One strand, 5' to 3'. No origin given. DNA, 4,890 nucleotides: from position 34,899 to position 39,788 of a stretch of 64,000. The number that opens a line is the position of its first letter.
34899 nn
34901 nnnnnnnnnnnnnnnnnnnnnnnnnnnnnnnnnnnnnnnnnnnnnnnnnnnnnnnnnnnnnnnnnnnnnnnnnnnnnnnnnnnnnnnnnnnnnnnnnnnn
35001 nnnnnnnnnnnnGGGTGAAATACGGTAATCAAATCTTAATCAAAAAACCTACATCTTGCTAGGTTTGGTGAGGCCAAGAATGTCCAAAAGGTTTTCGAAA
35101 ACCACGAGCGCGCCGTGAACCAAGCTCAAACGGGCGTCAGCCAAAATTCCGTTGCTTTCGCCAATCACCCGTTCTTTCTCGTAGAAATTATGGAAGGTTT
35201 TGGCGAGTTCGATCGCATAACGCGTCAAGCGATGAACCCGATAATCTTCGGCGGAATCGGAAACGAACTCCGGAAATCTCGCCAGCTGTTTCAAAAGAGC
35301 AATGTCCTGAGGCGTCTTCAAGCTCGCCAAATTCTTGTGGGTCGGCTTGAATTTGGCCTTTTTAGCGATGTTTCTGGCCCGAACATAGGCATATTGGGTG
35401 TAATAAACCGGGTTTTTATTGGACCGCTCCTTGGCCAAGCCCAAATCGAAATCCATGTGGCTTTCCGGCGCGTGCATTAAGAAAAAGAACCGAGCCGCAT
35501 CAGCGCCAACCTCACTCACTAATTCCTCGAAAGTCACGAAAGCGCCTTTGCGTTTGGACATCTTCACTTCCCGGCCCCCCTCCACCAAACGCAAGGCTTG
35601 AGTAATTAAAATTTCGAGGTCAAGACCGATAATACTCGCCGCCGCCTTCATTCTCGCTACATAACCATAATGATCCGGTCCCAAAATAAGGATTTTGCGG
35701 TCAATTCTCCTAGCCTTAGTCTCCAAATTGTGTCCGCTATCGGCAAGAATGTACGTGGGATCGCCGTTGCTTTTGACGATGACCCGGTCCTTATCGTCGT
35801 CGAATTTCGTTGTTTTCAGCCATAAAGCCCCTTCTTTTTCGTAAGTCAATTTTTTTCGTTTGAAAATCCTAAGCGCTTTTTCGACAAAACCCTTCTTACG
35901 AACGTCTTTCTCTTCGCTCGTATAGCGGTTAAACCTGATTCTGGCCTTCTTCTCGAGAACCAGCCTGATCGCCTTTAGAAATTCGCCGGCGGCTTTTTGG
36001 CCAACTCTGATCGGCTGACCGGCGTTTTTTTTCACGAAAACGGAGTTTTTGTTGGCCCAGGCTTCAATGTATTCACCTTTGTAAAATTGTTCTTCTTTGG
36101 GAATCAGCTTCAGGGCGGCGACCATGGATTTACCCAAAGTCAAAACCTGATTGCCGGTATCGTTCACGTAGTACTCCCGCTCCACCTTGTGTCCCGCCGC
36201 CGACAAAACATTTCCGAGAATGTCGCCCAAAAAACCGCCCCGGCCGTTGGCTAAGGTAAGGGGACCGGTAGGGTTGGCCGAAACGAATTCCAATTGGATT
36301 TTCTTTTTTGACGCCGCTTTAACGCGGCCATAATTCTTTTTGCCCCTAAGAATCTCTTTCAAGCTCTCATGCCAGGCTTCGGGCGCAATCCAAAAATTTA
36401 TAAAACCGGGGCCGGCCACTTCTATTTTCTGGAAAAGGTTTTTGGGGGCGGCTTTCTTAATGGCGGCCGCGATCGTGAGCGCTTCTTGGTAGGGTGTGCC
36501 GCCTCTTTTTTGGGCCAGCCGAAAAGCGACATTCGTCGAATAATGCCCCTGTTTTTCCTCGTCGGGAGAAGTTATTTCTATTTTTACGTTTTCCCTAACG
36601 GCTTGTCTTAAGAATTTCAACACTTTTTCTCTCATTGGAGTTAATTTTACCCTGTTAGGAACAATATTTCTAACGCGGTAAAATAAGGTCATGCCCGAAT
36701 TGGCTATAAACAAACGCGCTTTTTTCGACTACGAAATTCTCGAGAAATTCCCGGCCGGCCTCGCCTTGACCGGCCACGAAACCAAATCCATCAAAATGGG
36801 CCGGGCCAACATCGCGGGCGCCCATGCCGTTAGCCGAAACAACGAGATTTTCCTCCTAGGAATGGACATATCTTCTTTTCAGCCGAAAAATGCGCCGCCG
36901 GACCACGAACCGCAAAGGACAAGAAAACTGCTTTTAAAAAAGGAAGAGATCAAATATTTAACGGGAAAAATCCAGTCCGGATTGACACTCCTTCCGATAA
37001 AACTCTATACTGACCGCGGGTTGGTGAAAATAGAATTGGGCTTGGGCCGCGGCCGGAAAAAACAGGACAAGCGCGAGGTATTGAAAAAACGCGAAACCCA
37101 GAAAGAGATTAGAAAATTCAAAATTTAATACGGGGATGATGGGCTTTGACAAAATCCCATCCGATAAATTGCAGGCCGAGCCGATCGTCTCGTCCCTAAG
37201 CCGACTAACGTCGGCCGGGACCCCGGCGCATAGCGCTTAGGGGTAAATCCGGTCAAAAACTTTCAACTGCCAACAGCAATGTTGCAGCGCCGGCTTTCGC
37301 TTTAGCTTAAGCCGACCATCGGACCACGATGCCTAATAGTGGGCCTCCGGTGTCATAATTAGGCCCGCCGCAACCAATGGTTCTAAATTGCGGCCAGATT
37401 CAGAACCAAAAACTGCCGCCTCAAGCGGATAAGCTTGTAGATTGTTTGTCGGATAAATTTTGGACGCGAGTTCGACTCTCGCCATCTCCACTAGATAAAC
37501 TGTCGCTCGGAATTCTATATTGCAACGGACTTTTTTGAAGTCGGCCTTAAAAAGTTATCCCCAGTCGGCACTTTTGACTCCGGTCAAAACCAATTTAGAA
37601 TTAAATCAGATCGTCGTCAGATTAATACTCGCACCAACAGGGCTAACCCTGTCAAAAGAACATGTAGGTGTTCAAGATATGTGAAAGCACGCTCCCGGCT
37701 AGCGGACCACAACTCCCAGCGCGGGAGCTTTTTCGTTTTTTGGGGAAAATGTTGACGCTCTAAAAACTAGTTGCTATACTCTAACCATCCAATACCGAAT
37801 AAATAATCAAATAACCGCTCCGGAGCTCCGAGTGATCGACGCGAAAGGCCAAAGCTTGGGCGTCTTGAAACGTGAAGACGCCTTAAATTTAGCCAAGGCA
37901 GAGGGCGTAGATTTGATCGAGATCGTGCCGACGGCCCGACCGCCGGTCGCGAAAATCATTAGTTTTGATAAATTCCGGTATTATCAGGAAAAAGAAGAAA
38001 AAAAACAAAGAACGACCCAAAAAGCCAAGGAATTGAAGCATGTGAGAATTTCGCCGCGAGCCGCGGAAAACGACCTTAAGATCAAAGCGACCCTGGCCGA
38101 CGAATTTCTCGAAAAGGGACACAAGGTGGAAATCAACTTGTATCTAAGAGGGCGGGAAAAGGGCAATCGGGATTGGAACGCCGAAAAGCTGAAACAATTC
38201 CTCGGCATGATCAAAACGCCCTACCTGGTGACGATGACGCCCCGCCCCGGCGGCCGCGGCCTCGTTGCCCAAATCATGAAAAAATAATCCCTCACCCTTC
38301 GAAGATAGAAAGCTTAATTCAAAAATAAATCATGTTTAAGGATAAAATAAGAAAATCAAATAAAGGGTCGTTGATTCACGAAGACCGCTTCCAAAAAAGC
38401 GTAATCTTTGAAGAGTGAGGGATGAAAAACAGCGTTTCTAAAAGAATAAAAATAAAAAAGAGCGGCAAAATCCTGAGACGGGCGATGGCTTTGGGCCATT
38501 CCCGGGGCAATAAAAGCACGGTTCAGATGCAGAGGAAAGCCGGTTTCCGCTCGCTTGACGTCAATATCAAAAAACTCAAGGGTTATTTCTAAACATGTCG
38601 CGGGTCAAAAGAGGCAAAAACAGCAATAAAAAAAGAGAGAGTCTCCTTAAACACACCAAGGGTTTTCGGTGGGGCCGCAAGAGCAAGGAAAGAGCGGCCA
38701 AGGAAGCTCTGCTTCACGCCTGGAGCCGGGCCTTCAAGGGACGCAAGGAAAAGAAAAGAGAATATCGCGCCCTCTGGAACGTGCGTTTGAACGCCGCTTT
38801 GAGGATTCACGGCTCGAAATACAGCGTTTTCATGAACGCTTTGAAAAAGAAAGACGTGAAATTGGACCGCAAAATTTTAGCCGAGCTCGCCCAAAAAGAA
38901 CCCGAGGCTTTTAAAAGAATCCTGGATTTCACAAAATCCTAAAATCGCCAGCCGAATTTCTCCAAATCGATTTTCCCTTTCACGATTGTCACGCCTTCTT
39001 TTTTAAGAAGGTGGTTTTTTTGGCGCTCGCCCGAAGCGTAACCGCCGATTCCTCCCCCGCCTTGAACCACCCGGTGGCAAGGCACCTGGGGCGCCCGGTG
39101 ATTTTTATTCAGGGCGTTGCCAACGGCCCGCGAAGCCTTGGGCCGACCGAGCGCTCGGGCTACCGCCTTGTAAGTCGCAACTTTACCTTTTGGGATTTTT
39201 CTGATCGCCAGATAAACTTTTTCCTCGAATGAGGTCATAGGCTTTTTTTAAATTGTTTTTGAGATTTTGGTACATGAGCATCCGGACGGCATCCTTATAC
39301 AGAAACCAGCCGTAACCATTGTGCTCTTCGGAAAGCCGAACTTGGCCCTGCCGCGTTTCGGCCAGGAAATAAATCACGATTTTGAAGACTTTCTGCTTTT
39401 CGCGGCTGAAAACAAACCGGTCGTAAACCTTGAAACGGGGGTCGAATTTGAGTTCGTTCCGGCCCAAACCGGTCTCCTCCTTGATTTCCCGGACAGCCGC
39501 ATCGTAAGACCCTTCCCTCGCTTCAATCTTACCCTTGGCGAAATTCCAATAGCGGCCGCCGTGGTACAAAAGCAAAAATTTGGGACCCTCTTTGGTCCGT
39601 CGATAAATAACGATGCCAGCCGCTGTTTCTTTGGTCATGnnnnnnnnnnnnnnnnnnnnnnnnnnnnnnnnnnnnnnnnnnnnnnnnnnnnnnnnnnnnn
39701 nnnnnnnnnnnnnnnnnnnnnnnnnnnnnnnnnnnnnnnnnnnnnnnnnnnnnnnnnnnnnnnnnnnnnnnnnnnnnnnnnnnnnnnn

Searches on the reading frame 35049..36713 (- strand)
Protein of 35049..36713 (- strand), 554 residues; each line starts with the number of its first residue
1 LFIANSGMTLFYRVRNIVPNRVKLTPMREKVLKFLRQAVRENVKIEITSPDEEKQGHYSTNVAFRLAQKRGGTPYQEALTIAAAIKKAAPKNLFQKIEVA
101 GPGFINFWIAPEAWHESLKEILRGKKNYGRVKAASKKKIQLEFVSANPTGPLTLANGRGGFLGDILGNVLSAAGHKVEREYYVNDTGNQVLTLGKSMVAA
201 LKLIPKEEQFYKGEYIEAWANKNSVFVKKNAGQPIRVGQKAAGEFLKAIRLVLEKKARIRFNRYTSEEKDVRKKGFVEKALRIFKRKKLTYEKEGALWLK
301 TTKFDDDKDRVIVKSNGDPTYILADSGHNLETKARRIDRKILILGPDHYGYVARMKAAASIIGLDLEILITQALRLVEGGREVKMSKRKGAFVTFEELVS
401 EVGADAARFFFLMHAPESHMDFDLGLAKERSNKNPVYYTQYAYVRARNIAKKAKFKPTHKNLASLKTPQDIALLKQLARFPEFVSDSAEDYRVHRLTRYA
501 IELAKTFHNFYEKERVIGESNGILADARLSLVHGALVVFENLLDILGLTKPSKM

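Call 67: search_protein_families(library=ncbifam, proteins=[window:35049-36713:-], max_evalue=0.00001)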
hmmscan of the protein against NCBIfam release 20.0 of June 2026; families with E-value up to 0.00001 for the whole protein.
window:35049-36713:- (554 aa): 8 families
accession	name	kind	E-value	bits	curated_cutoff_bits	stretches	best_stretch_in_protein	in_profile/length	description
TIGR00456.1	argS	equivalog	1.2e-104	350.8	261.65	1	28-554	6-569/569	arginine--tRNA ligase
NF002446.0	PRK01611.3-3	equivalog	3.6e-47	161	399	2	384-554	468-636/636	arginine--tRNA ligase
NF002447.0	PRK01611.3-4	equivalog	1.4e-43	149.3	460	2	27-328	9-317/613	arginine--tRNA ligase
NF045898.1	ArgS_rel_codon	equivalog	1.6e-31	110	340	2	35-180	23-153/327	ArgS-related anticodon-binding protein NrtL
TIGR00392.1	ileS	equivalog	5.3e-09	34.8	621.4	1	372-511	601-739/861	isoleucine--tRNA ligase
TIGR00395.1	leuS_arch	equivalog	1e-06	27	648.5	1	383-513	619-740/938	leucine--tRNA ligase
NF001100.0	PRK00133.1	equivalog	5e-06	25.3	587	1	383-511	329-453/676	methionine--tRNA ligase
TIGR00398.1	metG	equivalog_domain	7.2e-06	25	336.35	0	382-510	325-452/530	methionine--tRNA ligase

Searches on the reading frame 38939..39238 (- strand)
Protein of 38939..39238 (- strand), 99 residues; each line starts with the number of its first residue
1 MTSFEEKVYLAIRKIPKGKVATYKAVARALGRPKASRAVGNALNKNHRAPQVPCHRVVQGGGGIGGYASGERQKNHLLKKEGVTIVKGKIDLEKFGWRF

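Call 67: search_protein_families(library=ncbifam, proteins=[window:38939-39238:-], max_evalue=0.00001)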
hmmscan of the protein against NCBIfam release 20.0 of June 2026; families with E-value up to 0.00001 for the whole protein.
window:38939-39238:- (99 aa): 5 families
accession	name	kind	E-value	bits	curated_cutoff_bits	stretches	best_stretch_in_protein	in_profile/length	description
TIGR00589.1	ogt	superfamily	5.7e-25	87.2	46.4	1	2-81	1-80/80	methylated-DNA--[protein]-cysteine S-methyltransferase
NF011964.0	PRK15435.1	equivalog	1.7e-20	73.4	345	1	2-81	269-348/354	bifunctional DNA-binding transcriptional regulator/O6-methylguanine-DNA methyltransferase Ada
NF007626.0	PRK10286.1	equivalog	5.8e-19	68.8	192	1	2-84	87-169/171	methylated-DNA--[protein]-cysteine S-methyltransferase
NF003022.0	PRK03887.1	equivalog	4.6e-15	55.9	164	1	1-84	90-171/175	methylated-DNA--protein-cysteine methyltransferase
NF041132.1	DNA_protcyst_Mta_Thcoc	equivalog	4.9e-15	55.8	250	1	1-82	90-169/169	methylated-DNA--protein-cysteine methyltransferase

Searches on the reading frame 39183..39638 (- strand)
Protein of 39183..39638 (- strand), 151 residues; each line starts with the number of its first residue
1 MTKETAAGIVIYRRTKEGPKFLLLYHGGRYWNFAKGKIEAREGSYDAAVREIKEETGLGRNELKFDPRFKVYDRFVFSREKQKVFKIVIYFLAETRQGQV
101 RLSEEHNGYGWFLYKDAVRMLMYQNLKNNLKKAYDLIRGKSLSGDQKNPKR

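Call 67: search_protein_families(library=ncbifam, proteins=[window:39183-39638:-], max_evalue=0.00001)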
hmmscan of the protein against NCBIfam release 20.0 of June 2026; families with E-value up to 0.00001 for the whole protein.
window:39183-39638:- (151 aa): 4 families
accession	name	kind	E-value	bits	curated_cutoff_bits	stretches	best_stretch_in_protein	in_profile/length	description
NF052459.1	OxoGTPPhMutT1Mycb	equivalog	4.6e-10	39.1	475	1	5-131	2-123/292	8-oxo-(d)GTP phosphatase MutT1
NF006961.0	PRK09438.1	equivalog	6.8e-09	35.3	103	1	10-127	14-139/151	dihydroneopterin triphosphate diphosphatase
TIGR02705.1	nudix_YtkD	equivalog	1.2e-07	31.4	154.4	1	18-72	34-88/156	RNA deprotection pyrophosphohydrolase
NF008736.0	PRK11762.1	equivalog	6.1e-06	25.9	169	1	32-66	77-111/186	ADP compounds hydrolase NudE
